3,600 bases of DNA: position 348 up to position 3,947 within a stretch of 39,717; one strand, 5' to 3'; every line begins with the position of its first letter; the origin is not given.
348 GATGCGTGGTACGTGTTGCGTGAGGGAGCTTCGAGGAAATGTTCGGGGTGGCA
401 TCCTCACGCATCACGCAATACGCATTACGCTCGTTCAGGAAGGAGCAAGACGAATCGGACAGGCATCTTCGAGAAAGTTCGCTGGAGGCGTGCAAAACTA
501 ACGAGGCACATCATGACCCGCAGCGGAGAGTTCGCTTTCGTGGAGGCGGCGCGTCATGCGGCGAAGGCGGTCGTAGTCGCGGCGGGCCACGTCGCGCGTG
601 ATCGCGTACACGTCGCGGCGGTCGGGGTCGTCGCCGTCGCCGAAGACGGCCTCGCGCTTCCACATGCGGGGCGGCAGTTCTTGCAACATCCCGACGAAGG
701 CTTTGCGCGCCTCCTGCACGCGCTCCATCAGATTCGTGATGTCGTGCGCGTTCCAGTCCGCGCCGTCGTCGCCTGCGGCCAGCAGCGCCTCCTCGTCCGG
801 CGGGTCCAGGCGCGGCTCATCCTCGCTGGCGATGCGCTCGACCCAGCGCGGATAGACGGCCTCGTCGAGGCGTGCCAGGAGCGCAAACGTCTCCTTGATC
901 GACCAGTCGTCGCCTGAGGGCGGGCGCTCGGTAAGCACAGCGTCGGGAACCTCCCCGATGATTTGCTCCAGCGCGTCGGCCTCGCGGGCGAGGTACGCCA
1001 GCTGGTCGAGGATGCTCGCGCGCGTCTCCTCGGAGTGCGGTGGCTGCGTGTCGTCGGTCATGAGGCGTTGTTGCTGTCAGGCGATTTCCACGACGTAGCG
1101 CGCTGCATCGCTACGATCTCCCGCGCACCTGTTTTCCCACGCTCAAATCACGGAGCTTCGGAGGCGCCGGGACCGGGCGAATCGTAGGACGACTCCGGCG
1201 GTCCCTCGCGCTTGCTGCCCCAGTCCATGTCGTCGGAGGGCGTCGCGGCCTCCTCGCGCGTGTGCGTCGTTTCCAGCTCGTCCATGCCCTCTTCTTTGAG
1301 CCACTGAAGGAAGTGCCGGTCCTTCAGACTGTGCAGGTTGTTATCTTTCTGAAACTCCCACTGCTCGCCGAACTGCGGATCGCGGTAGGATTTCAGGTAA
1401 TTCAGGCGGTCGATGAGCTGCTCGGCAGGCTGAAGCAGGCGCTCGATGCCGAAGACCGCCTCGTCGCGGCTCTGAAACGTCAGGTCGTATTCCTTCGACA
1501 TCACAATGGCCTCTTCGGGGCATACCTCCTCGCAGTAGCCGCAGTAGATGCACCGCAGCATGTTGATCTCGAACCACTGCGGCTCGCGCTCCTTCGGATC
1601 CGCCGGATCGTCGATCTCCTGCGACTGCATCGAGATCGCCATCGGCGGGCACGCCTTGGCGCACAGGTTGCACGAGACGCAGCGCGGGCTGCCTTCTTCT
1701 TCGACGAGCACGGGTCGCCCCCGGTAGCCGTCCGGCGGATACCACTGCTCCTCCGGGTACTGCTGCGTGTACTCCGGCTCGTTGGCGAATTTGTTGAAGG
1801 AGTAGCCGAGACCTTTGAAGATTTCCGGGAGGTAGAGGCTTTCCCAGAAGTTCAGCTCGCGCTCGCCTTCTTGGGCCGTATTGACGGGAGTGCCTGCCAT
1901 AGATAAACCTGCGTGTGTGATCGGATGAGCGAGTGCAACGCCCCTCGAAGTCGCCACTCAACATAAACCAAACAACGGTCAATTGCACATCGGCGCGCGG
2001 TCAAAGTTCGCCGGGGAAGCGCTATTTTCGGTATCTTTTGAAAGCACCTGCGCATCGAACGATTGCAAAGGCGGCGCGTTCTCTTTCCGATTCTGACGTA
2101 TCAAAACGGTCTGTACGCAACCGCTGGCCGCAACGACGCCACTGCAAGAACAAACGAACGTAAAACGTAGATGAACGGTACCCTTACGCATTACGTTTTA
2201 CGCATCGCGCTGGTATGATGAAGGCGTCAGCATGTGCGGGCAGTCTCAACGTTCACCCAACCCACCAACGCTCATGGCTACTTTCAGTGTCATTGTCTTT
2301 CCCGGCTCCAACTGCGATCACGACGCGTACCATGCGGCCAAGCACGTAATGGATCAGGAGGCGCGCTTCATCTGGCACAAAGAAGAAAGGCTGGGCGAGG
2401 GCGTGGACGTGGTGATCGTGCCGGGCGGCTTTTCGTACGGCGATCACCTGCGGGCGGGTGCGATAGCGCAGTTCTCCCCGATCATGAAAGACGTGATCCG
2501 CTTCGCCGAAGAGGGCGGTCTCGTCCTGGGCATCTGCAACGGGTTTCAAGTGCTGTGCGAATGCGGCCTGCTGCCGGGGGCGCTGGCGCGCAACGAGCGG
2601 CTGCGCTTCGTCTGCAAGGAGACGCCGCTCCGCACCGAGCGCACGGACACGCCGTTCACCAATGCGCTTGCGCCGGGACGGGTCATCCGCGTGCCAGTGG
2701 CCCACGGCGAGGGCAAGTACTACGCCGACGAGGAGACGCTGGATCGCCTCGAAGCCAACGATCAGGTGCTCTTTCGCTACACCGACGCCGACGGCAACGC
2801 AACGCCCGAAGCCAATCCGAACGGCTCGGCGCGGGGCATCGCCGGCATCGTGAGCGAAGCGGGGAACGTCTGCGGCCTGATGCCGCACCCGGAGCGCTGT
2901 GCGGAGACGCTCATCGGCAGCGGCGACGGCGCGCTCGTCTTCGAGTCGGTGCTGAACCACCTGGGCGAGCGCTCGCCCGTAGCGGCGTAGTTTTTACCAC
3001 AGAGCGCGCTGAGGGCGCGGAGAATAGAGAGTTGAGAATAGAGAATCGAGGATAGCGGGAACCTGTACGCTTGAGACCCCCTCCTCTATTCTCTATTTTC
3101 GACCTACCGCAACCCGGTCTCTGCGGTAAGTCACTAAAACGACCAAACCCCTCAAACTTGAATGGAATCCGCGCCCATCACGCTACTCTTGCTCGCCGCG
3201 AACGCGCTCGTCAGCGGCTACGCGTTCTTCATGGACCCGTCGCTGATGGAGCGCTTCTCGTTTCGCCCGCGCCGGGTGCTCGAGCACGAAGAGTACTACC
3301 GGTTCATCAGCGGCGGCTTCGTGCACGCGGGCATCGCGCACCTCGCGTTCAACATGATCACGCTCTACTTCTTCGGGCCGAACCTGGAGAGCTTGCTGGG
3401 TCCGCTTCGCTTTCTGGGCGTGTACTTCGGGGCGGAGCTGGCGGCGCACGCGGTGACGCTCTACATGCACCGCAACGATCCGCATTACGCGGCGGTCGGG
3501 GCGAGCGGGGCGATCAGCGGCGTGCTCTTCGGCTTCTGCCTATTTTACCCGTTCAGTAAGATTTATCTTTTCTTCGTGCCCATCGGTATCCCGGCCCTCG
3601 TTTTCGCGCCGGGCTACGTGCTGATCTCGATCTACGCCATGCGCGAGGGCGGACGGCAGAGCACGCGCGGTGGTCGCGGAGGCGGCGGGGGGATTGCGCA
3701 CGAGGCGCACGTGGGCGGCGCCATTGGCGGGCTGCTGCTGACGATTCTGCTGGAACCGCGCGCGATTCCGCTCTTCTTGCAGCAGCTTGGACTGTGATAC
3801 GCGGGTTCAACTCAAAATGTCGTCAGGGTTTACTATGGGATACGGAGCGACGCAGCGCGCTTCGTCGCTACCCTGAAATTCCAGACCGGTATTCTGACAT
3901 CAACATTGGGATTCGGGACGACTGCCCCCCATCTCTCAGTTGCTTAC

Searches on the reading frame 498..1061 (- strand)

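Call 49: search_protein_families(library=pfam, proteins=[window:498-1061:-], max_evalue=0.0001)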
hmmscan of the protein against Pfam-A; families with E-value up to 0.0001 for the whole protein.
window:498-1061:- (187 aa): 1 family
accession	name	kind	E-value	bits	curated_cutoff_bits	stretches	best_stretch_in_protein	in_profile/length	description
PF12867.12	DinB_2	-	6.9e-06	27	24.8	1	24-152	2-114/128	DinB superfamily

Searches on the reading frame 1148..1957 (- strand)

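Call 49: search_protein_families(library=pfam, proteins=[window:1148-1957:-], max_evalue=0.0001)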
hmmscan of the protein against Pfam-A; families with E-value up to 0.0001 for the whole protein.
window:1148-1957:- (269 aa): 9 families
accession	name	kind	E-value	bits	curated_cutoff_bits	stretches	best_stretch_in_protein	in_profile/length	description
PF00037.32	Fer4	-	2.9e-11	43.1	21.1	1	130-151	2-23/24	4Fe-4S binding domain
PF12838.12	Fer4_7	-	8.1e-10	39.5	27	1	92-150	1-52/52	4Fe-4S dicluster domain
PF13484.11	Fer4_16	-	1.5e-09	38.9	30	0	92-118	1-27/66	4Fe-4S double cluster binding domain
PF13187.11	Fer4_9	-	6.6e-08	32.9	27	1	92-151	1-52/52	4Fe-4S dicluster domain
PF12837.12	Fer4_6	-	3.5e-07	30.3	25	0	130-151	3-24/24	4Fe-4S binding domain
PF14697.11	Fer4_21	-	6e-07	29.9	35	0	131-156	3-31/59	4Fe-4S dicluster domain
PF13237.11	Fer4_10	-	6.4e-07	29.6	25.5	1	92-147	8-53/53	4Fe-4S dicluster domain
PF12797.12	Fer4_2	-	2.7e-06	27.4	24.5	0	131-148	5-22/22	4Fe-4S binding domain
PF13183.11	Fer4_8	-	3.9e-06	27.8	27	0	92-149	4-67/68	4Fe-4S dicluster domain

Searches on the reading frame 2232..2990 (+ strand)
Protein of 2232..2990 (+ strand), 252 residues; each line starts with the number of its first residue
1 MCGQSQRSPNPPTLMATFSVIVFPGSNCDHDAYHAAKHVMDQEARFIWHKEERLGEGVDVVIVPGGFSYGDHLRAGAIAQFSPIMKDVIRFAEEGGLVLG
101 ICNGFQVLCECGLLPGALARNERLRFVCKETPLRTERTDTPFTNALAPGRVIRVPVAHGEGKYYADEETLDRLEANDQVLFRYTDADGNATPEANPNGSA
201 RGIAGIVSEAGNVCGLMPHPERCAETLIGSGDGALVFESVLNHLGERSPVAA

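Call 49: search_protein_families(library=pfam, proteins=[window:2232-2990:+], max_evalue=0.0001)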
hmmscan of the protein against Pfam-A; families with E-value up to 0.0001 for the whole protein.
window:2232-2990:+ (252 aa): 3 families
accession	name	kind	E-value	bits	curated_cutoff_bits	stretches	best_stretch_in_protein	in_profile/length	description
PF13507.12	GATase_5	-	4.9e-46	157.4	27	1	19-227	5-233/260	CobB/CobQ-like glutamine amidotransferase domain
PF07685.20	GATase_3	-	9.1e-10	38.9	27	1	41-110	24-90/196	CobB/CobQ-like glutamine amidotransferase domain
PF01965.30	DJ-1_PfpI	-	1.2e-05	25.6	26.6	1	58-116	62-115/165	DJ-1/PfpI family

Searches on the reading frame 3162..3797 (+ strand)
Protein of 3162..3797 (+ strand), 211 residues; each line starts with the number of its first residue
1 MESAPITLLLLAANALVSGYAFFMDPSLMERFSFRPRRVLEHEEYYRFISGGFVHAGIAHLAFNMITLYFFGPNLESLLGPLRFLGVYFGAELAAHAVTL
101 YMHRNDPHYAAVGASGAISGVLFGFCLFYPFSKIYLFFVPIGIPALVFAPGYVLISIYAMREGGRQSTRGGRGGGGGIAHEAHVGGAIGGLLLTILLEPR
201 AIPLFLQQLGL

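Call 49: search_protein_families(library=pfam, proteins=[window:3162-3797:+], max_evalue=0.0001)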
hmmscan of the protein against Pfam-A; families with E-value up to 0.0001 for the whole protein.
window:3162-3797:+ (211 aa): 1 family
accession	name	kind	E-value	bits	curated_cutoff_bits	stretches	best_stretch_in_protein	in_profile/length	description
PF01694.28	Rhomboid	-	7.1e-29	101.3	22.6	1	43-197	2-140/143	Rhomboid domain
